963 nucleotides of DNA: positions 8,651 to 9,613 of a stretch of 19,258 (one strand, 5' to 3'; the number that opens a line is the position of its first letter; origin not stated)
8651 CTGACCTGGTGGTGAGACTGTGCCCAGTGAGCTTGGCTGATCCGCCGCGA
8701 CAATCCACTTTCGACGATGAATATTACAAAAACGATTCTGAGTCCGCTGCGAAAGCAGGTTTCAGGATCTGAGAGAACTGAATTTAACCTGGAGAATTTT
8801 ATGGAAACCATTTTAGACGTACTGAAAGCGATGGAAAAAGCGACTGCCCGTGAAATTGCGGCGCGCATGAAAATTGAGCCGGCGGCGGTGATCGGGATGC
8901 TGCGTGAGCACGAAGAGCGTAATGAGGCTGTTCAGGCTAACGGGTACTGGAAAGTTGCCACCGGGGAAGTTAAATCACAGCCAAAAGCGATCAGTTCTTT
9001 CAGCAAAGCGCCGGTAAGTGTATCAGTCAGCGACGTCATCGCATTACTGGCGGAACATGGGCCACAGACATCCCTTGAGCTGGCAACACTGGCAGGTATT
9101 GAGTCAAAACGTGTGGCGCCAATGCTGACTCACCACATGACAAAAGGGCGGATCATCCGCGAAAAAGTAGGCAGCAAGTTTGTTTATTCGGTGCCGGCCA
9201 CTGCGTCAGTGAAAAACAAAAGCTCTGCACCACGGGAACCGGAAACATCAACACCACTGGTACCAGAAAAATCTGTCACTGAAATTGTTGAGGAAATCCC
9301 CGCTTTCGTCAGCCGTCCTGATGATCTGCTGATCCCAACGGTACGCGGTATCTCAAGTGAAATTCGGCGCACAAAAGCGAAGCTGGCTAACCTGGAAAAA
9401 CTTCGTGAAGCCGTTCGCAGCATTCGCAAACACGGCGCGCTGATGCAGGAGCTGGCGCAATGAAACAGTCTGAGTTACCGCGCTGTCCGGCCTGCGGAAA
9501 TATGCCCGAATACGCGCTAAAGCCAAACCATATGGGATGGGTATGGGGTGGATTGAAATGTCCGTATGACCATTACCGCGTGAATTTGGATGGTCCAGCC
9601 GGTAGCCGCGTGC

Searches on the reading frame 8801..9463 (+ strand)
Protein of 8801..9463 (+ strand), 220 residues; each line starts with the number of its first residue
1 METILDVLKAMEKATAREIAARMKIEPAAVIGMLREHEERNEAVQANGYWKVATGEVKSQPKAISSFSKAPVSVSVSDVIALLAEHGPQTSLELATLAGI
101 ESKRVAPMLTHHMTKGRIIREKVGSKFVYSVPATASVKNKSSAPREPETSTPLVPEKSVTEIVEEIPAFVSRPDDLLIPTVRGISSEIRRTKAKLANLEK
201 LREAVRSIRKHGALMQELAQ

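Call 7: search_protein_families(library=pfam, proteins=[window:8801-9463:+], max_evalue=0.01)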
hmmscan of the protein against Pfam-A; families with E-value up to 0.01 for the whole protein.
window:8801-9463:+ (220 aa): 8 families
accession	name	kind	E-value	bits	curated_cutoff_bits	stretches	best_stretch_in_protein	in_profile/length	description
PF07789.17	DUF1627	-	1e-14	55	28.1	2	85-135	3-53/155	Protein of unknown function (DUF1627)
PF01047.28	MarR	-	1.8e-05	25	24.6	0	4-36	8-40/59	MarR family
PF21476.4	PF0610-like_N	-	4.2e-05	24.1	33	0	2-31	4-32/50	PF0610-like, N-terminal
PF09012.17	FeoC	-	5.6e-05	23.6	21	0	79-124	5-50/69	FeoC like transcriptional regulator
PF01978.25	TrmB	-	0.00025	21.2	25.6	0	81-130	16-63/68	Sugar-specific transcriptional regulator TrmB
PF18552.7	PheRS_DBD1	-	0.002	18.3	26.2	0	2-34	7-39/59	PheRS DNA binding domain 1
PF21320.3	HTH_65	-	0.003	18.1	24.1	0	4-25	15-36/75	Rv2258c-like winged HTH domain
PF12802.13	MarR_2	-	0.0053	17.3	27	0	4-35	10-42/61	MarR family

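Call 8: search_protein_families(library=phrogs, proteins=[window:8801-9463:+], max_evalue=0.001)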
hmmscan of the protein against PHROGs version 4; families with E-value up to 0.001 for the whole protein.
window:8801-9463:+ (220 aa): 7 families
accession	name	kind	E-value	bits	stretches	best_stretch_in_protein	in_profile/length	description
phrog_630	-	unknown function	3.6e-47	162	1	1-219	1-246/253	-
phrog_11856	-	unknown function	6.5e-13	49.4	1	157-218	90-152/160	-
phrog_30383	-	unknown function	2.7e-08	35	1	77-148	7-80/168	-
phrog_16668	-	unknown function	2.9e-08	34.5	1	1-55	1-57/59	-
phrog_1687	-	transcription regulation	2.1e-05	25.6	1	2-129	5-121/162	MarR family transcrition regulator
phrog_142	-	moron, auxiliary metabolic gene and host takeover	0.00018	22.6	0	74-137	12-76/116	Ren-like exclusion protein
phrog_1123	-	unknown function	0.0002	22.2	0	78-120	35-78/112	-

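Call 12: search_protein_families(library=ncbifam, proteins=[window:8801-9463:+], max_evalue=0.001)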
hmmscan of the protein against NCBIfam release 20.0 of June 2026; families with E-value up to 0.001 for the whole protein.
window:8801-9463:+ (220 aa): 0 families

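Call 57: find_homologous_proteins(query=window:8801-9463:+, max_evalue=0.00001)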
Query window:8801-9463:+ (220 aa): 231 proteins with E <= 0.00001 among 1817 candidates; the best 120 are listed.
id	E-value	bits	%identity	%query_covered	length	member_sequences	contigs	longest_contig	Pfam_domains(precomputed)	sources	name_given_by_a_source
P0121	3.6e-130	450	100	100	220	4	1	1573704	PF21476.5,PF07789.18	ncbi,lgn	-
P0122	3.4e-129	446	99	100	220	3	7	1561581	PF21476.5,PF07789.18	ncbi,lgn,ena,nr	ncbi:TPA: DUF1627 domain-containing protein [Citrobacter youngae]|nr:DUF1627 domain-containing prote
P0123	7.1e-129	445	99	100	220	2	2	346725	PF21476.5,PF07789.18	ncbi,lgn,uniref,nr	ncbi:DUF1627 domain-containing protein [Citrobacter sp. FDAARGOS_156]|uniref:DUF1627 domain-containi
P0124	2.9e-128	443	98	100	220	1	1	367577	PF01047.29,PF21476.5,PF07789.18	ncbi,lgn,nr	ncbi:DUF1627 domain-containing protein [Citrobacter freundii]|nr:DUF1627 domain-containing protein [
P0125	5.4e-128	442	98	100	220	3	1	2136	PF21476.5,PF07789.18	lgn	-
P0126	1.6e-127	441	98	100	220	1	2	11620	PF01047.29,PF07789.18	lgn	-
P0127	3.9e-127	440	98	100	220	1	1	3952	PF21476.5,PF07789.18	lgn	-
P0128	1.5e-126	438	98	100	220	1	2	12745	PF21476.5,PF07789.18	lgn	-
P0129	3.2e-125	433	96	100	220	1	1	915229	PF21476.5,PF07789.18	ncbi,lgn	ncbi:DUF1627 domain-containing protein [Citrobacter youngae]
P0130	2.5e-124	430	96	100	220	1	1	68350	PF21476.5,PF07789.18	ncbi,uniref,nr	ncbi:DUF1627 domain-containing protein [Citrobacter freundii]|uniref:DUF1627 domain-containing prote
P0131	4.5e-123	426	95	100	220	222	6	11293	PF21476.5,PF07789.18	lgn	-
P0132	4.9e-123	426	95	100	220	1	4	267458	PF21476.5,PF07789.18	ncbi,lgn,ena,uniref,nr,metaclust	ncbi:DUF1627 domain-containing protein [Citrobacter freundii]|uniref:DUF1627 domain-containing prote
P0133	1.2e-122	425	95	100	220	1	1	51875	PF21476.5,PF07789.18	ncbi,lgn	ncbi:TPA: DUF1627 domain-containing protein [Citrobacter freundii]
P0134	6.3e-122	423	94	100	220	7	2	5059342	PF21476.5,PF07789.18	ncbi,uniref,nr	ncbi:DUF1627 domain-containing protein [Citrobacter portucalensis]|uniref:DUF1627 domain-containing 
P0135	9.3e-122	422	95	100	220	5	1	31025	PF21476.5,PF07789.18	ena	-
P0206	1.1e-52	197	50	99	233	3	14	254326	PF07789.18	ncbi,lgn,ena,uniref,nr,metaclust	ncbi:DUF1627 domain-containing protein [Escherichia coli]|uniref:DUF1627 domain-containing protein n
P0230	1.4e-35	141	39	100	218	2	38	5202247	PF13412.13,PF07789.18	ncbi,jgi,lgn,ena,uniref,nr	ncbi:DUF1627 domain-containing protein [Enterobacter asburiae]|jgi:Mn-dependent DtxR family transcri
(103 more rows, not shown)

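Call 58: find_encoding_contigs(protein=P0206, flank=5000, max_places=4)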
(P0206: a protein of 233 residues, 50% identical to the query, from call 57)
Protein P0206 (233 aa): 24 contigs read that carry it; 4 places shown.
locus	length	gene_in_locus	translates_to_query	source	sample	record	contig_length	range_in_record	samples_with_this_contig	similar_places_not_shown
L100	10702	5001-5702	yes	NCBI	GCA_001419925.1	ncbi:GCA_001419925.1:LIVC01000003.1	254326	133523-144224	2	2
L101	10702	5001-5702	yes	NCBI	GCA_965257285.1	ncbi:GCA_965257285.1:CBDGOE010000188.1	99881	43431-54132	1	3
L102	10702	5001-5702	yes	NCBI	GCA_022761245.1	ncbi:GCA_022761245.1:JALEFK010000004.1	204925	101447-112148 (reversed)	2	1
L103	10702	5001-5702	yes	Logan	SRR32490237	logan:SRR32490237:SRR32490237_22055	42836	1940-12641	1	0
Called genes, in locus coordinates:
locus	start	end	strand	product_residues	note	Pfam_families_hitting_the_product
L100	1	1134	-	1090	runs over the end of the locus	PF06630:Exonuc_VIII, PF12684:DUF3799 (weak)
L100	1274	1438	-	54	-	PF27493:YdaE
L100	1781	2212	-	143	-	-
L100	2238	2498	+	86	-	PF15943:YdaS_toxin, PF01381:HTH_3 (faint)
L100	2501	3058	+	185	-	PF06254:YdaT_toxin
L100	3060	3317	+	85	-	-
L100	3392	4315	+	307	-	PF04492:Phage_rep_O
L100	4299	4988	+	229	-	PF06992:Phage_lambda_P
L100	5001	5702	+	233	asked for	PF07789:DUF1627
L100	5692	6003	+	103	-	-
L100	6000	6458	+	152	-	-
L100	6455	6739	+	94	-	-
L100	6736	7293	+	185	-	PF13935:Ead_Ea22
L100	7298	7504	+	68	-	-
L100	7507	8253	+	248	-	-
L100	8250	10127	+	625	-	PF00145:DNA_methylase (weak)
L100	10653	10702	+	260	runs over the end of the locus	-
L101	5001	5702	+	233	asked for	PF07789:DUF1627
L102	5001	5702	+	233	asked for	PF07789:DUF1627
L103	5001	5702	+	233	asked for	PF07789:DUF1627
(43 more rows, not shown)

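Call 59: find_encoding_contigs(protein=P0230, flank=5000, max_places=4)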
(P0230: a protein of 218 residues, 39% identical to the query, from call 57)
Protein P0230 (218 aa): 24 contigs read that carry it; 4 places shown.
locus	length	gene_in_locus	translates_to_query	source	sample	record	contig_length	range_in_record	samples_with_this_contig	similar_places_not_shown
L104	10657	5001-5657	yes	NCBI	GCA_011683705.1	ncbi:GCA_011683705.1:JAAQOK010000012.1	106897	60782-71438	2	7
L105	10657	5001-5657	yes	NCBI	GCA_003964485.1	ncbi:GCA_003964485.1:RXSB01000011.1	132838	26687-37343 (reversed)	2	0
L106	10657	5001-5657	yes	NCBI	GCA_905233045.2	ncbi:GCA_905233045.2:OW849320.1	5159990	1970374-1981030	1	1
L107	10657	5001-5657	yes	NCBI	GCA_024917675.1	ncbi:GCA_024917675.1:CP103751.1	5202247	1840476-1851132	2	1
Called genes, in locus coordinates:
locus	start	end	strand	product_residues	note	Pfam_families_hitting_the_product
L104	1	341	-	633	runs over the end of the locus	PF27430:YdfE_N, PF27432:YdfE_C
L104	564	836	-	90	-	-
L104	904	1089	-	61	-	-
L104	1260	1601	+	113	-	-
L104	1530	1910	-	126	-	-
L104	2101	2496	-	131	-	-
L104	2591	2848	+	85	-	PF15943:YdaS_toxin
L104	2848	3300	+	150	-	PF06254:YdaT_toxin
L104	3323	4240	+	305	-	PF13730:HTH_36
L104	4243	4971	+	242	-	PF00308:Bac_DnaA, PF01695:IstB_IS21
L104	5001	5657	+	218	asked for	PF13412:HTH_24 (faint), PF07789:DUF1627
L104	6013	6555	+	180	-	PF03857:Colicin_im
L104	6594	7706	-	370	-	PF01024:Colicin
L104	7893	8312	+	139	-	-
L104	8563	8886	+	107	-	-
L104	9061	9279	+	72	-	-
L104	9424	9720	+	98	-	PF06147:DUF968, PF16786:RecA_dep_nuc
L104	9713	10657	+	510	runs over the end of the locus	PF00145:DNA_methylase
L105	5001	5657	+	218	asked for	PF13412:HTH_24 (faint), PF07789:DUF1627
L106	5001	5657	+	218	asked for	PF13412:HTH_24 (faint), PF07789:DUF1627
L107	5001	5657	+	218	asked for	PF13412:HTH_24 (faint), PF07789:DUF1627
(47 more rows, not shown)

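Call 100: search_dna_similar(query=L104:4243-4971:+, collection=phages, mode=protein, max_rows=40, rows=spread, max_evalue=1e-10)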
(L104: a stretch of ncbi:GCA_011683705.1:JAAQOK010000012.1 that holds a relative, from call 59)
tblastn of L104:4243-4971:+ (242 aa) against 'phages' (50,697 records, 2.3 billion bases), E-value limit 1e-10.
Records with a match: 187; places in all: 187; records where one place covers at least 80% of the query: 80.
Best place of each record, by identity: 60-80% 15; <60% 172.
By first word of the organism name: Pseudomonas 40; Vibrio 28; Escherichia 16; Klebsiella 13; Ralstonia 12; Stx2a-converting 11; Burkholderia 10; Acinetobacter 9; Stx1a-converting 8; Salmonella 7; and 13 more.
By host as written in the record: - 35; Pseudomonas aeruginosa 20; Escherichia coli 11; Klebsiella pneumoniae 7; Ralstonia pseudosolanacearum I-31 (MT043) 5; Acinetobacter baumannii 5; Burkholderia cenocepacia 4; Bacillus megaterium 4; and 65 more.
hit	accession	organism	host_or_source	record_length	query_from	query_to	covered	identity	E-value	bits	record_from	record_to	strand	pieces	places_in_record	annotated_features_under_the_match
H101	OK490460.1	Klebsiella phage Kp4882-1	Klebsiella pneumoniae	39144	1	242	100%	78.5%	7e-121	384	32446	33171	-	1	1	record has no annotation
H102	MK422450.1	Klebsiella phage ST13-OXA48phi12.4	Klebsiella pneumoniae ST13-OXA48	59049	1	242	100%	71.5%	4e-105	338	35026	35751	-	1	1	DNA replication protein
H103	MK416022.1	Klebsiella phage ST846-OXA48phi9.2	Klebsiella pneumoniae ST846-OXA48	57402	4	242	99%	71.1%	6e-107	343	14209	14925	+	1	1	DNA replication protein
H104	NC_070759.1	Aeromonas phage pAEv1818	Aeromonas sp.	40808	1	242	100%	67.8%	3e-99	322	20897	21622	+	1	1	DnaC-like helicase loader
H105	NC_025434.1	Shigella phage POCJ13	Shigella flexneri 2a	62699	3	239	98%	57.0%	3e-78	261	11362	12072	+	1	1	DnaC-like helicase loader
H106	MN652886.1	Escherichia phage Rac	Escherichia coli 442/2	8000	4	239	98%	56.8%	4e-77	258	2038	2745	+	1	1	ydaV: DNA replication protein | ydaW: DUF1627 domain-containing protein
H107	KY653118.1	Morganella phage IME1369_01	Morganella morganii IME1369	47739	1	239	99%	51.0%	1e-67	231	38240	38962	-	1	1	DNA replication protein | replication protein O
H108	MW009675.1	Vibrio phage vB_VpP_BT-1011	Vibrio parahaemolyticus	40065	6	236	95%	40.1%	2e-43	161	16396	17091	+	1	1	DNA replication helicase loader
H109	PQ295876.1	Ralstonia phage YL1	Ralstonia pseudosolanacearum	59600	2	238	98%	36.5%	2e-26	112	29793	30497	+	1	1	hypothetical protein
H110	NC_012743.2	Burkholderia phage BcepIL02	Burkholderia cenocepacia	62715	2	236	97%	36.0%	3e-22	100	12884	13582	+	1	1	DnaC-like helicase loader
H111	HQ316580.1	Vibrio phage douglas 12A4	Vibrio fischeri 12A4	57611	50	236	77%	41.8%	9e-40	151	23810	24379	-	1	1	hypothetical protein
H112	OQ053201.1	Burkholderia phage CSP3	Burkholderia contaminans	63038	49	236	78%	39.0%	2e-25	109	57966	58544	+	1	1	DnaC-like protein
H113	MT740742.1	Ralstonia phage Heva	Ralstonia pseudosolanacearum I-31 ...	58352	60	239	74%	39.0%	1e-23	104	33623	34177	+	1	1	dnaA: chromosomal replication initiator protein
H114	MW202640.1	Caudoviricetes sp.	Manatee Spring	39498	49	238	79%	36.7%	5e-25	108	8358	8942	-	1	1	replicative helicase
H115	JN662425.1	Burkholderia phage DC1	Burkholderia cepacia LMG 18821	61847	50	236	77%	37.1%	4e-22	100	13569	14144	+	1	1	DnaC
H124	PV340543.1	Escherichia phage mEpX1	Escherichia coli str. K-12 substr. ...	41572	33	237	85%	29.4%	2e-20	96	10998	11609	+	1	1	DNA replication protein DnaC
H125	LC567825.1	Stx1a-converting phage Stx1_499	-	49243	53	238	77%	32.1%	3e-17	86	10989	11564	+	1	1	DNA helicase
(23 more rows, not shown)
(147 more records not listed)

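Call 101: get_annotated_region(hit=H106, flank=2000)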
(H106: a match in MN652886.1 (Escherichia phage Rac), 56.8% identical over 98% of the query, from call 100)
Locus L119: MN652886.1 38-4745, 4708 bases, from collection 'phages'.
description: Escherichia phage Rac genomic sequence.
organism: Escherichia phage Rac (NCBI taxid 2682812)
taxonomy: Viruses; Duplodnaviria; Heunggongvirae; Uroviricota; Caudoviricetes
host: Escherichia coli 442/2; source: human; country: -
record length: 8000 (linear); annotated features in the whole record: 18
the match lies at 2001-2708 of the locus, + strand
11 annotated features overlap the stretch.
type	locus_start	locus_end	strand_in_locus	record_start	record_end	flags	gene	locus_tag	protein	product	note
CDS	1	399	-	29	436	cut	dicA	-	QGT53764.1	prophage repressor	DicA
CDS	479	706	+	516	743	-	dicC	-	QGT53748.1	transcriptional regulator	DicC; cII; transcriptional regulator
CDS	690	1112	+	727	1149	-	ydaT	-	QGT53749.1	hypothetical protein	YdaT; cro; hypothetical protein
CDS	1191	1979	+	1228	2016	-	ydaU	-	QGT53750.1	hypothetical protein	YdaU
CDS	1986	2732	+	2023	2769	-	ydaV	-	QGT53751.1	DNA replication protein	YdaV; DNA replication protein dnaC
CDS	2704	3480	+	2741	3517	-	ydaW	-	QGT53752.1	DUF1627 domain-containing protein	YdaW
CDS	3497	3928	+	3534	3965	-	lygF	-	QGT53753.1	hypothetical protein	LygF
CDS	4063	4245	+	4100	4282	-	-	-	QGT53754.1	hypothetical protein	HP1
CDS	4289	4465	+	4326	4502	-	-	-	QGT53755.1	hypothetical protein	HP2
CDS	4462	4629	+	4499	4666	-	-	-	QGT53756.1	hypothetical protein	HP3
misc_feature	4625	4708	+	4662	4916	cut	-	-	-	-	hypothetical protein; HP4; similar to WP_077875241; coding region disrupted by reading frameshift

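Call 102: get_annotated_region(hit=H105, flank=2000)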
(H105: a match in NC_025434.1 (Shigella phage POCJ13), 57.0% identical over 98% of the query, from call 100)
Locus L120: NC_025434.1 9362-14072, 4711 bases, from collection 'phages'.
description: Shigella phage POCJ13, complete genome.
organism: Shigella phage POCJ13 (NCBI taxid 1498227)
taxonomy: Viruses; Duplodnaviria; Heunggongvirae; Uroviricota; Caudoviricetes; Sepvirinae; Diegovirus; Diegovirus POCJ13
host: Shigella flexneri 2a; source: -; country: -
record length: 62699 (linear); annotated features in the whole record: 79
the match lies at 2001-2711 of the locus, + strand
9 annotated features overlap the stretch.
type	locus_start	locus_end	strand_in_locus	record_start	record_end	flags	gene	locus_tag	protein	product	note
CDS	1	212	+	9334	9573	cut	-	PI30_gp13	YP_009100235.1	transcriptional repressor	-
CDS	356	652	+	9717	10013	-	-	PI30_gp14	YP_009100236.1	CII-like transcriptional activator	-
CDS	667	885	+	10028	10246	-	-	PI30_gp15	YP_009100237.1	hypothetical protein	-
CDS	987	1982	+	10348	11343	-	-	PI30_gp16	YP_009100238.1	DNA-binding protein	-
CDS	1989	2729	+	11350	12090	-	-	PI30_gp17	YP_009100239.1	DnaC-like helicase loader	DnaC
CDS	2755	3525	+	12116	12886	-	-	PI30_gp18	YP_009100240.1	DUF1627 domain-containing protein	-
CDS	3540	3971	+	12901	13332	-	-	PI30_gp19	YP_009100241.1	Ren-like exclusion protein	-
CDS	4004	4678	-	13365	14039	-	-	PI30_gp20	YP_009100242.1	DNA binding protein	-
CDS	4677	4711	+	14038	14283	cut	-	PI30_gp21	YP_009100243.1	hypothetical protein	-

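Call 103: get_annotated_region(hit=H107, flank=2000)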
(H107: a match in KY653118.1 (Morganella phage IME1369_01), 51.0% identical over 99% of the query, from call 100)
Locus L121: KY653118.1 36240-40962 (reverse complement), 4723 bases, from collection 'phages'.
description: Morganella phage IME1369_01, complete genome.
organism: Morganella phage IME1369_01 (NCBI taxid 1965532)
taxonomy: Viruses; Duplodnaviria; Heunggongvirae; Uroviricota; Caudoviricetes
host: Morganella morganii IME1369; source: -; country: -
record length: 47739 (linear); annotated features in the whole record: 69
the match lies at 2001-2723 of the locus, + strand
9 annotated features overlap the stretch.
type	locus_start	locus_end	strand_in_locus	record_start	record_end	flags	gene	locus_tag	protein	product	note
CDS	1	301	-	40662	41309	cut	-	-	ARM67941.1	repressor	-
CDS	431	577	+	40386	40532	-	-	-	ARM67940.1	hypothetical protein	-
CDS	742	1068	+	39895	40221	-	-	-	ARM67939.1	hypothetical protein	-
CDS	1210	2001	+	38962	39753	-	-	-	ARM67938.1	replication protein O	-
CDS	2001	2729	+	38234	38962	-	-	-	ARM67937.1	DNA replication protein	DNA replication protein DnaC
CDS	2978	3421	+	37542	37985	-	-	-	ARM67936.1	protein NinB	-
CDS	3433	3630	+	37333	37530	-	-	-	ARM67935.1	hypothetical protein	-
CDS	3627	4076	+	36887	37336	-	-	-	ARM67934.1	hypothetical protein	-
CDS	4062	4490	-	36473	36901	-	-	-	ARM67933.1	universal stress protein G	-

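Call 104: get_annotated_region(hit=H124, flank=2000)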
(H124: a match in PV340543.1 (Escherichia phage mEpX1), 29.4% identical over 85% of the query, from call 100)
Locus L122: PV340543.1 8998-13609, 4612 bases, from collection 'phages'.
description: Escherichia phage mEpX1, complete genome.
organism: Escherichia phage mEpX1 (NCBI taxid 1147153)
taxonomy: Viruses; Duplodnaviria; Heunggongvirae; Uroviricota; Caudoviricetes; Hendrixvirinae; Cuauhtlivirus; Cuauhtlivirus mEpX1
host: Escherichia coli str. K-12 substr. MG1655; source: -; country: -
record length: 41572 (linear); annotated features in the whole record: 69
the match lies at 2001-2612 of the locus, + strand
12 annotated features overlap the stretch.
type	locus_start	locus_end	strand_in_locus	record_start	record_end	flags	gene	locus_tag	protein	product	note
CDS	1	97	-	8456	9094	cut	-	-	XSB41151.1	cI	repressor protein cI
CDS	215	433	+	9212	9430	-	-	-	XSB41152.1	Cro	transcriptional regulator cro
CDS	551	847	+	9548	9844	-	-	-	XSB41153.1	cII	activator protein cII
CDS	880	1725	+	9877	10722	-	-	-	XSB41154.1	DNA replication protein O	-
CDS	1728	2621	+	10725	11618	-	-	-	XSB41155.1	DNA replication protein DnaC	DNA replication helicase loader DnaC/DnaI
CDS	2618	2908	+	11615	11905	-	-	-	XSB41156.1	hypothetical protein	-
CDS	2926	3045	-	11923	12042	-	-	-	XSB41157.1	hypothetical protein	-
CDS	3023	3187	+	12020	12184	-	-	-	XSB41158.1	hypothetical protein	-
CDS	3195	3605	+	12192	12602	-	-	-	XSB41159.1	NinB protein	recombination protein NinB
CDS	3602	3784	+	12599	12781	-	-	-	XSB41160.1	NinE protein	hypothetical protein NinE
CDS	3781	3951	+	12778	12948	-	-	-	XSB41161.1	hypothetical protein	hypothetical protein NinF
CDS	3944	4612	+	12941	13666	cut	-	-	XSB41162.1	Roi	DNA binding protein Roi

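Call 105: get_annotated_region(hit=H125, flank=2000)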
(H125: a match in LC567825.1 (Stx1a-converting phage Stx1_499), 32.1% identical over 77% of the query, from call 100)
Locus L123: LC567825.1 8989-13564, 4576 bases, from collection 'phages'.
description: Stx1a-converting phage Stx1_499 DNA, complete genome.
organism: Stx1a-converting phage Stx1_499 (NCBI taxid 2751378)
taxonomy: Viruses; Duplodnaviria; Heunggongvirae; Uroviricota; Caudoviricetes
host: -; source: -; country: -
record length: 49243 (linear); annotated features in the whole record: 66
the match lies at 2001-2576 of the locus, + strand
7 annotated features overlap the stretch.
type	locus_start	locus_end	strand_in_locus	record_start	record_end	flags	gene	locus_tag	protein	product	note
CDS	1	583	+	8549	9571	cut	-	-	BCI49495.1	phage antirepressor Ant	Stx1a499_200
CDS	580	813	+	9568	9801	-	-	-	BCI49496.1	hypothetical protein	Stx1a499_210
CDS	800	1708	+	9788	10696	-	-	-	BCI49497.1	phage replication protein O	Stx1a499_220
CDS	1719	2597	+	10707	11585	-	-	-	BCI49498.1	DNA helicase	Stx1a499_230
CDS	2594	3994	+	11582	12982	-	-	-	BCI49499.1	replication protein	Stx1a499_240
CDS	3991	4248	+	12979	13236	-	-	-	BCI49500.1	hypothetical protein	Stx1a499_250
CDS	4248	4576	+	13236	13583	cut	-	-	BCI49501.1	phage antiterminator Q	Stx1a499_260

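Call 106: get_annotated_region(hit=H104, flank=2000)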
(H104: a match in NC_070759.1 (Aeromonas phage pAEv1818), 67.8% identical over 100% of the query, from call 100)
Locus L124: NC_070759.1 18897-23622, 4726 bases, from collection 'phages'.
description: Aeromonas phage pAEv1818, complete genome.
organism: Aeromonas phage pAEv1818 (NCBI taxid 2908746)
taxonomy: Viruses; Duplodnaviria; Heunggongvirae; Uroviricota; Caudoviricetes; Yanchengvirus; Yanchengvirus pAEv1818
host: Aeromonas sp.; source: fresh water; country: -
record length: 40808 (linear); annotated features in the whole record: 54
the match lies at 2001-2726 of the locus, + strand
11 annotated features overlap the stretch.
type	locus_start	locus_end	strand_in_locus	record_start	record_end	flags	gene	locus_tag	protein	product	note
CDS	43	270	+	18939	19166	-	-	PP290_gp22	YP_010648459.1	helix-turn-helix XRE-family like protein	TPA: MAG TPA: Helix-turn-helix XRE-family like protein [Siphoviridae sp.]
CDS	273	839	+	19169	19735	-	-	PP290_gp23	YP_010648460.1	CII-like transcriptional activator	TPA: MAG TPA: putative bacterial toxin [Siphoviridae sp.]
CDS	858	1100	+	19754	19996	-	-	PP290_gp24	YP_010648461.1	hypothetical protein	hypothetical protein [Yancheng]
CDS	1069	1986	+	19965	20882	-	-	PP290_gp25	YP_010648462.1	replication initiation protein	Primosomal protein I [Escherichia phage Evi]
CDS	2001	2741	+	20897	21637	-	-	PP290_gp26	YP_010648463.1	DnaC-like helicase loader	TPA: MAG TPA: Replicative helicase [Siphoviridae sp.]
CDS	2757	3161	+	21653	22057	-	-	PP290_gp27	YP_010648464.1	hypothetical protein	TPA: MAG TPA: hypothetical protein [Myoviridae sp.]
CDS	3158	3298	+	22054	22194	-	-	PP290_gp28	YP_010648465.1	hypothetical protein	hypothetical protein [Yancheng]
CDS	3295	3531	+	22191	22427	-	-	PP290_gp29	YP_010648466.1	hypothetical protein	TPA: MAG TPA: hypothetical protein [Podoviridae sp.]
CDS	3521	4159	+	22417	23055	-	-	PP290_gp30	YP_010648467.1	HNH endonuclease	TPA: MAG TPA: HNH endonuclease [Podoviridae sp.]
CDS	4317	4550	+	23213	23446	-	-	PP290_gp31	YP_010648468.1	RecA filament binding protein DinI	TPA: MAG TPA: DNA damage-inducible protein [Myoviridae sp.]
CDS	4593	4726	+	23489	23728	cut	-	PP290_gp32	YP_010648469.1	hypothetical protein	hypothetical protein F482_gp59 [Salmonella phage SPN3UB]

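Call 116: predict_structure(alignment_id=A5)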
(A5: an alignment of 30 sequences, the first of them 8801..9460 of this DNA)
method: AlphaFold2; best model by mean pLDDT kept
length: 220 residues; sequences in the alignment: 30
mean_pLDDT: 73.7   pTM: 0.28
mean pLDDT of the five models: 73.7, 72.8, 72.1, 71.5, 70.5
residues with pLDDT >= 90: 32; 70-90: 117; 50-70: 33; < 50: 38
segments of 3 or more residues with pLDDT < 50: 56-71, 134-155
pLDDT, mean of each block of 10 residues (from residue 1): 83 87 89 89 86 59 40 68 83 81 81 84 85 48 33 50 60 62 88 95 90 77
secondary structure, 60 per line:
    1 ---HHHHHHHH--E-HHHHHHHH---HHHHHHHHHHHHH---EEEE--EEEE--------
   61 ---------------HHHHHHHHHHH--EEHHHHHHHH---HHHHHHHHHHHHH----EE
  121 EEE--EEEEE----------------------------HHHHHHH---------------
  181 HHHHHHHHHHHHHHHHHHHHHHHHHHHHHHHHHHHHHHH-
elements in order: H4-11 H16-23 H27-39 E43-46 E49-52 H76-86 H91-98 H102-114 E119-123 E126-130 H159-165 H181-219
